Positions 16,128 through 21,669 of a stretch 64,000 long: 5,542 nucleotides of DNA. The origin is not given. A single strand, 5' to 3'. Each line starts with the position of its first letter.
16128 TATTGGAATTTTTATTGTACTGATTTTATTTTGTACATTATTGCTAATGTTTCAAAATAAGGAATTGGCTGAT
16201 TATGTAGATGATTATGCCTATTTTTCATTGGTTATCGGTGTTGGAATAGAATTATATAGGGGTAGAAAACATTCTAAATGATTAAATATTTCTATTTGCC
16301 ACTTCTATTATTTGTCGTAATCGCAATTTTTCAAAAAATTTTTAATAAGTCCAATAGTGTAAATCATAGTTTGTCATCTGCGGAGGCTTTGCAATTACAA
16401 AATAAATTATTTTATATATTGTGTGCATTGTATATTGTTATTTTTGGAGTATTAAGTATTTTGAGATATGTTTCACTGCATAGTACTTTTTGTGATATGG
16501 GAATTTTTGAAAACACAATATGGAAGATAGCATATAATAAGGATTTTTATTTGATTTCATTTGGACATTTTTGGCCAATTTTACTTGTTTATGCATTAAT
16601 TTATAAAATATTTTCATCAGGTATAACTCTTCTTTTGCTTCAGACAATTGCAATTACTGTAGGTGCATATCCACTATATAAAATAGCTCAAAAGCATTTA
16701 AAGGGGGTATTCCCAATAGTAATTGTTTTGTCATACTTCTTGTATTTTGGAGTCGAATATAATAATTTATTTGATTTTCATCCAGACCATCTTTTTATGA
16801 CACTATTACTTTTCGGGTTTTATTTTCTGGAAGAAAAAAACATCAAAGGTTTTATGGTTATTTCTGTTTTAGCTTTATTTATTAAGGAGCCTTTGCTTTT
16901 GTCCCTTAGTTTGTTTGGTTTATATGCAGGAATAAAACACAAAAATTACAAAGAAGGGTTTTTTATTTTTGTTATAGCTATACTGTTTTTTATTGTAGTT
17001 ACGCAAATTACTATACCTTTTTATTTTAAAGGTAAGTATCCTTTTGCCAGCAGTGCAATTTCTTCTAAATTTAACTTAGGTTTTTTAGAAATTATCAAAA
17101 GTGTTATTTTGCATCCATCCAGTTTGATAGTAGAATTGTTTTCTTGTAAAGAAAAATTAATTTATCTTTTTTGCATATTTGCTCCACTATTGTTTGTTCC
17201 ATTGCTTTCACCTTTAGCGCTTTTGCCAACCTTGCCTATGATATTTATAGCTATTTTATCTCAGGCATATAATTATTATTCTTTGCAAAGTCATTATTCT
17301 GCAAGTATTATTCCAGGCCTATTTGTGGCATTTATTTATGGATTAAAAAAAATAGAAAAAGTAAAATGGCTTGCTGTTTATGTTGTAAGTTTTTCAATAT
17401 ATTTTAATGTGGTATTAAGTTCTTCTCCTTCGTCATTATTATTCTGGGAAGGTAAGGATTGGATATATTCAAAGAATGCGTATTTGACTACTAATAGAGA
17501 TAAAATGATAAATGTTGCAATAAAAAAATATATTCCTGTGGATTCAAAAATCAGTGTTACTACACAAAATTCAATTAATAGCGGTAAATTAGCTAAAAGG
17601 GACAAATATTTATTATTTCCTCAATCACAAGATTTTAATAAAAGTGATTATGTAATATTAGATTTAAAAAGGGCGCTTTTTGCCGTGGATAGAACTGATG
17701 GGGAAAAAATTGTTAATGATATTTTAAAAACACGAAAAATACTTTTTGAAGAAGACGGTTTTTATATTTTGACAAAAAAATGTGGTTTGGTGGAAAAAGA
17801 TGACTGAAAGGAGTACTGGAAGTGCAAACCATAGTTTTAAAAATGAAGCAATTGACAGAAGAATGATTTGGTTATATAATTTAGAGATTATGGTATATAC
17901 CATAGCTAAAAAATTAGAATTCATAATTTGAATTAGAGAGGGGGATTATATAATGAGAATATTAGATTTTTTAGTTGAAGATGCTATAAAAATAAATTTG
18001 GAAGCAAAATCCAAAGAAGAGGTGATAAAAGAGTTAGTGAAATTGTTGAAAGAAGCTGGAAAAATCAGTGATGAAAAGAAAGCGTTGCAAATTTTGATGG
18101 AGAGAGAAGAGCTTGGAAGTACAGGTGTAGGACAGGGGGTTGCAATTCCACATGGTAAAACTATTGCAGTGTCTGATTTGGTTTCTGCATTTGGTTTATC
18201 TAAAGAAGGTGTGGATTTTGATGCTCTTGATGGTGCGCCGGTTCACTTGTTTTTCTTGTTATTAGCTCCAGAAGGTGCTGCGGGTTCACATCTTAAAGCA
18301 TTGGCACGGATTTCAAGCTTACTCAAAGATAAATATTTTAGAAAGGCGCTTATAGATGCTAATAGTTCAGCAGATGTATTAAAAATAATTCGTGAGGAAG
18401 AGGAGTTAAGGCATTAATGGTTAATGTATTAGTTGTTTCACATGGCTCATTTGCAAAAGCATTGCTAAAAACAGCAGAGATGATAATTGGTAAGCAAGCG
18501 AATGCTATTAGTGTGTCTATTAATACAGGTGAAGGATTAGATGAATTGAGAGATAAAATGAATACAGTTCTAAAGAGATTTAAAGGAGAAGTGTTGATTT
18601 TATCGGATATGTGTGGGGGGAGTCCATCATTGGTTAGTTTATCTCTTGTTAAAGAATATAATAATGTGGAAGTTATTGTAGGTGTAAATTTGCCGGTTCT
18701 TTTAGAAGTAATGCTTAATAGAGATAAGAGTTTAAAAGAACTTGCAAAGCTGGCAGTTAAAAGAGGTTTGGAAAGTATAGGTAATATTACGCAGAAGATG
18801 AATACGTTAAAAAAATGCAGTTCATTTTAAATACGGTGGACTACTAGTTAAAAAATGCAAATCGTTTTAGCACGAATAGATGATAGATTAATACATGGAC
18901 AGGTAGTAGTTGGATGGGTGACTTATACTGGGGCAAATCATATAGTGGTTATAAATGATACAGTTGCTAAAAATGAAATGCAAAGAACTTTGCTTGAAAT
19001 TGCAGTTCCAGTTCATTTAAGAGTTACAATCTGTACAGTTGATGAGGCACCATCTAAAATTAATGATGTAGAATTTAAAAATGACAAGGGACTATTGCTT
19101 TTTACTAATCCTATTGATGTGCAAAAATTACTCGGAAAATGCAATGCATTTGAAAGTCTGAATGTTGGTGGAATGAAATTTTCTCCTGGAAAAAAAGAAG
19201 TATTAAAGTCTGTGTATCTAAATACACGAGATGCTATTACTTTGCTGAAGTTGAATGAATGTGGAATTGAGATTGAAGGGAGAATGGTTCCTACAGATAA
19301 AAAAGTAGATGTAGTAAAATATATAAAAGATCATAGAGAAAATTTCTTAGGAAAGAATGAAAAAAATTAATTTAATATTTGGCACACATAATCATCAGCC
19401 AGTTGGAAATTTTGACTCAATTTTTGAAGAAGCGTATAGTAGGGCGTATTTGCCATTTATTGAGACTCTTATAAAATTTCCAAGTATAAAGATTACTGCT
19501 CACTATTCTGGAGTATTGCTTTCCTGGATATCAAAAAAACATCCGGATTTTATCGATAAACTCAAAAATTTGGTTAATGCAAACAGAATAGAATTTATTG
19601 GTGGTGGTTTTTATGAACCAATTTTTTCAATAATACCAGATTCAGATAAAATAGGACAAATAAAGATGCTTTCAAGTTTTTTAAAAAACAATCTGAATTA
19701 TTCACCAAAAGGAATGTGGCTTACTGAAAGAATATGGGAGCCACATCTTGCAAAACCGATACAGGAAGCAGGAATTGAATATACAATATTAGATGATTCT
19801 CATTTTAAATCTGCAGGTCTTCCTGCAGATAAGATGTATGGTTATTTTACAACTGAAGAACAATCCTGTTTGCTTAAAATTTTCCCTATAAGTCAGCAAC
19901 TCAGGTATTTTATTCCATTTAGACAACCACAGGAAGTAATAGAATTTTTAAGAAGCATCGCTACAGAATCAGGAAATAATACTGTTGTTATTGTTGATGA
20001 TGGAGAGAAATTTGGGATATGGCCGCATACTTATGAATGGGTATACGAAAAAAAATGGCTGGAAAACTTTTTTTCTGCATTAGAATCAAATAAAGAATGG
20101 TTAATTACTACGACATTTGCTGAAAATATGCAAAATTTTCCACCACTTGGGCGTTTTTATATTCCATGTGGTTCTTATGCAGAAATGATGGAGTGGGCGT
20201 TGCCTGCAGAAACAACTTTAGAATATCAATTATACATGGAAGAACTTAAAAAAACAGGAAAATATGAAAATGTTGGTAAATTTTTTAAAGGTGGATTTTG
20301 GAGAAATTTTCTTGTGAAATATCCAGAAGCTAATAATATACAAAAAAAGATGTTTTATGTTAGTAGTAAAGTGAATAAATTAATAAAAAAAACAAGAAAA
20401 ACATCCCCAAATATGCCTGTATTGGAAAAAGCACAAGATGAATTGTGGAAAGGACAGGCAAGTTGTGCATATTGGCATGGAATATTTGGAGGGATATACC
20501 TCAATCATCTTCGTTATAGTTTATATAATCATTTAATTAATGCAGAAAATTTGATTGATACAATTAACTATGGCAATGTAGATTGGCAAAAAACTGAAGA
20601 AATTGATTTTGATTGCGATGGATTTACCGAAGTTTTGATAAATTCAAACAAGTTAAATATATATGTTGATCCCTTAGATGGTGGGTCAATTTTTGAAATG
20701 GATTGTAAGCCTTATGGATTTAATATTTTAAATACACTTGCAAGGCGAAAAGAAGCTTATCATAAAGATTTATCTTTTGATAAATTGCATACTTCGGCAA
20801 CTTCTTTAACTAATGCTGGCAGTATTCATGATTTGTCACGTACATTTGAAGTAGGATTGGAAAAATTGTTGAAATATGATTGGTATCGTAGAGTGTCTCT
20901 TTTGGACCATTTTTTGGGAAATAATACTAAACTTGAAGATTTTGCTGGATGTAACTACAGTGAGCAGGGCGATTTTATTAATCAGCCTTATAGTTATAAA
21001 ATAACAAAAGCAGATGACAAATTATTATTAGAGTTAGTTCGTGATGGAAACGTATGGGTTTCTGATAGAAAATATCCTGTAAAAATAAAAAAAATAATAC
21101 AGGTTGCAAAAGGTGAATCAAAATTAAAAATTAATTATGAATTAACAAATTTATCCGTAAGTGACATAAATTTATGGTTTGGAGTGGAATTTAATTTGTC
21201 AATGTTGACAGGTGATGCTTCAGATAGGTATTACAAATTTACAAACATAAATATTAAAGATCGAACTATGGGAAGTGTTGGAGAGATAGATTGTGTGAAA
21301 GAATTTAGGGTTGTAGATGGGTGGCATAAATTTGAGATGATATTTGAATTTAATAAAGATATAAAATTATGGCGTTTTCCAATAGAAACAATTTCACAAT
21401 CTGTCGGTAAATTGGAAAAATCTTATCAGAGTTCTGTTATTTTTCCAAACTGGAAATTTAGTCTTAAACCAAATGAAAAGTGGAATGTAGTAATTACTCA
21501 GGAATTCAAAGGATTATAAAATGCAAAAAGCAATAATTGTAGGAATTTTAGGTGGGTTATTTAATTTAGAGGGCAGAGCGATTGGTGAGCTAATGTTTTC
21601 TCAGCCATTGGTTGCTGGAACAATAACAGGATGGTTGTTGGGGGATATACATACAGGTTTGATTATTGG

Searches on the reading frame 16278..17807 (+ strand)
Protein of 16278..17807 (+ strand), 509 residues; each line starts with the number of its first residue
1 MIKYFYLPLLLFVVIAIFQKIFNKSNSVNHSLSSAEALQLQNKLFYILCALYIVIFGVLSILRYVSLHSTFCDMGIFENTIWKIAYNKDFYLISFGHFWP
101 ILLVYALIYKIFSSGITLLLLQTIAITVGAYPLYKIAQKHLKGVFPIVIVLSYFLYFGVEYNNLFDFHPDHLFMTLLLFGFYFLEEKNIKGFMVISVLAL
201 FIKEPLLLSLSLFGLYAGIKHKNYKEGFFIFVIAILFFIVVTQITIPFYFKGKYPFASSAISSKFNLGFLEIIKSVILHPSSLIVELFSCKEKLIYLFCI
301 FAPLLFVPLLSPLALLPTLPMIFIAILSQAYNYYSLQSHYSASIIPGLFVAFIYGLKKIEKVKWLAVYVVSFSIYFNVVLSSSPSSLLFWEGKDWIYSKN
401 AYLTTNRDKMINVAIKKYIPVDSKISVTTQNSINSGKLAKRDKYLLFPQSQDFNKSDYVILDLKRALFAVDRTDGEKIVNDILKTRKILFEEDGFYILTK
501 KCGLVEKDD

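Call 26: search_protein_families(library=pfam, proteins=[window:16278-17807:+], max_evalue=10)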
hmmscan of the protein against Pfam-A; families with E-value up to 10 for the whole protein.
window:16278-17807:+ (509 aa): 2 families
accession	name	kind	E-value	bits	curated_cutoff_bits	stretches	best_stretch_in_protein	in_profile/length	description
PF09852.15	DUF2079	-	3.9e-58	198.1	28.2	1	63-471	1-428/459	Predicted membrane protein (DUF2079)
PF11044.13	TMEMspv1-c74-12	-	0.032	14.8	25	1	141-159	5-23/49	Plectrovirus spv1-c74 ORF 12 transmembrane protein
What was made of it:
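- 15601..17807 (+): An unassigned 226-aa membrane protein (15601-16281) and a DUF2079 membrane protein (16278-17807). These form the end of the low-GC glycan locus. DUF2079 E 3.9e-58 (call 26).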

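Call 57: search_protein_families(library=ncbifam, proteins=[window:16278-17807:+], max_evalue=0.00001)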
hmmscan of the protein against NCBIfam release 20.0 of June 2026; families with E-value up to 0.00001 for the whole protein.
window:16278-17807:+ (509 aa): 1 family
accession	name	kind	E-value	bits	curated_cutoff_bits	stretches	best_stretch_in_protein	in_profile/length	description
NF046093.1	AZOBR_p60025_fam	subfamily_domain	4e-07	29.5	150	1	116-238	114-231/232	AZOBR_p60025 family cell surface glycopolymer formation protein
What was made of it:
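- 15601..17807 (+): Weak match to a 'cell surface glycopolymer formation protein' family (call 57).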

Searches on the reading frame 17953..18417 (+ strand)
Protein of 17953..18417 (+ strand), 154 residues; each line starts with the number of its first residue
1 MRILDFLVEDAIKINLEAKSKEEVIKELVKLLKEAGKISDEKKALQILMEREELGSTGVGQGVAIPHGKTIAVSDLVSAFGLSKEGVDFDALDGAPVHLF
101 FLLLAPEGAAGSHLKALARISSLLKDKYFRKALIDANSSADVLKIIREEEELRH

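Call 38: search_protein_families(library=pfam, proteins=[window:17953-18417:+], max_evalue=0.00001)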
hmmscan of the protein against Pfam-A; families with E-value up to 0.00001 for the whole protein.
window:17953-18417:+ (154 aa): 1 family
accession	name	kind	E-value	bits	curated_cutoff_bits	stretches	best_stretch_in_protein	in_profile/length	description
PF00359.27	PTS_EIIA_2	-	1.1e-41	142.6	27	1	6-148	2-143/144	Phosphoenolpyruvate-dependent sugar phosphotransferase system, EIIA 2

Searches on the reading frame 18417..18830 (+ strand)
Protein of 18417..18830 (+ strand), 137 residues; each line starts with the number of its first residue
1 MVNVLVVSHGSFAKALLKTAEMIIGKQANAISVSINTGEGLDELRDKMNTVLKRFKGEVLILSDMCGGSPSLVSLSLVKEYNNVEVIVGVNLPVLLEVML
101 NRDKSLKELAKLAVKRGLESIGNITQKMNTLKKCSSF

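Call 38: search_protein_families(library=pfam, proteins=[window:18417-18830:+], max_evalue=0.00001)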
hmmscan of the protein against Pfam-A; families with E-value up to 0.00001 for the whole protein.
window:18417-18830:+ (137 aa): 1 family
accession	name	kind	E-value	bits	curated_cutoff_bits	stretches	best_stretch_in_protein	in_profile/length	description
PF03610.21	EIIA-man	-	5.4e-23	81.8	21.4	1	4-105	2-106/116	PTS system fructose IIA component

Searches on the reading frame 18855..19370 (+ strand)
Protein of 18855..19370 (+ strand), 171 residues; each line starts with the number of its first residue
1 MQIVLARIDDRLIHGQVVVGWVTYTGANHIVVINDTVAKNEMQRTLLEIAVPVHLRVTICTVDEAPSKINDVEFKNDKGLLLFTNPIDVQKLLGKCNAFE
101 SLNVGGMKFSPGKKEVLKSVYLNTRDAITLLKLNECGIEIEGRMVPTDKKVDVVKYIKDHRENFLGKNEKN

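Call 38: search_protein_families(library=pfam, proteins=[window:18855-19370:+], max_evalue=0.00001)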
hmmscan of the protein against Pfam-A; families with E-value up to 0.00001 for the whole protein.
window:18855-19370:+ (171 aa): 1 family
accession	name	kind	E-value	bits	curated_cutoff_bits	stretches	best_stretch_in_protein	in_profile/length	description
PF03830.20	PTSIIB_sorb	-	1.7e-46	158.7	27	1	3-150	1-148/148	PTS system sorbose subfamily IIB component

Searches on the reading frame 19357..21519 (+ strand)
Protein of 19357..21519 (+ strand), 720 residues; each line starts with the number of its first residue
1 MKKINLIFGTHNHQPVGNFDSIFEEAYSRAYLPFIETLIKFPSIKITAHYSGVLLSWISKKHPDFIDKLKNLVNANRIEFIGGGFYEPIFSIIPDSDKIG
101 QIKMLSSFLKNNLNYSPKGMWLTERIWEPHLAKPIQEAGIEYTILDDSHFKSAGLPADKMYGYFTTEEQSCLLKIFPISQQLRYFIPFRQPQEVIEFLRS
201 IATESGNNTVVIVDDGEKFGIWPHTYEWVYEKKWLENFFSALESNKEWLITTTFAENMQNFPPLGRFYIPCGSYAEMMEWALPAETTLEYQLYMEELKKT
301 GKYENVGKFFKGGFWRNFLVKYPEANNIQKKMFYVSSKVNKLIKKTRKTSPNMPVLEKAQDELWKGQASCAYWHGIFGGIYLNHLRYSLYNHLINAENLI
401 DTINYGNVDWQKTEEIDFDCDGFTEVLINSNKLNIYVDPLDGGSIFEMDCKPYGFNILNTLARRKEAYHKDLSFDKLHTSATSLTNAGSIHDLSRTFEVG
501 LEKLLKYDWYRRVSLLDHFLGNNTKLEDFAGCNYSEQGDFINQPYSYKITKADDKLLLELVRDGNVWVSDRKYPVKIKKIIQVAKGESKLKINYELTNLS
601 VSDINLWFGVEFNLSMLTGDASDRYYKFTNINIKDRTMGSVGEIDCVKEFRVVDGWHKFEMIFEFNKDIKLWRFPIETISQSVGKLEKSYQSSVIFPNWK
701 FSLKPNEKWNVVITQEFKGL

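Call 38: search_protein_families(library=pfam, proteins=[window:19357-21519:+], max_evalue=0.00001)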
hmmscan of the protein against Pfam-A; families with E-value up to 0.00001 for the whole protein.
window:19357-21519:+ (720 aa): 4 families
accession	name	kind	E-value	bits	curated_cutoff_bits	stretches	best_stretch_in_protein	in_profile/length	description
PF09095.17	AmyA-gluTrfs_C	-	3e-72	244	22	1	417-712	1-283/284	Alpha-amylase/4-alpha-glucanotransferase, C-terminal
PF03065.20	Glyco_hydro_57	-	5e-52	177.5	21.2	1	7-269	1-290/291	Glycosyl hydrolase family 57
PF09094.16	AmyA-A_glucT_m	-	1.8e-28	99.2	27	1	313-399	1-79/80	Alpha-amylase/4-alpha-glucanotransferase, middle domain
PF01074.27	Glyco_hydro_38N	-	1.1e-06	28.8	25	1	49-144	46-142/270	Glycosyl hydrolases family 38 N-terminal domain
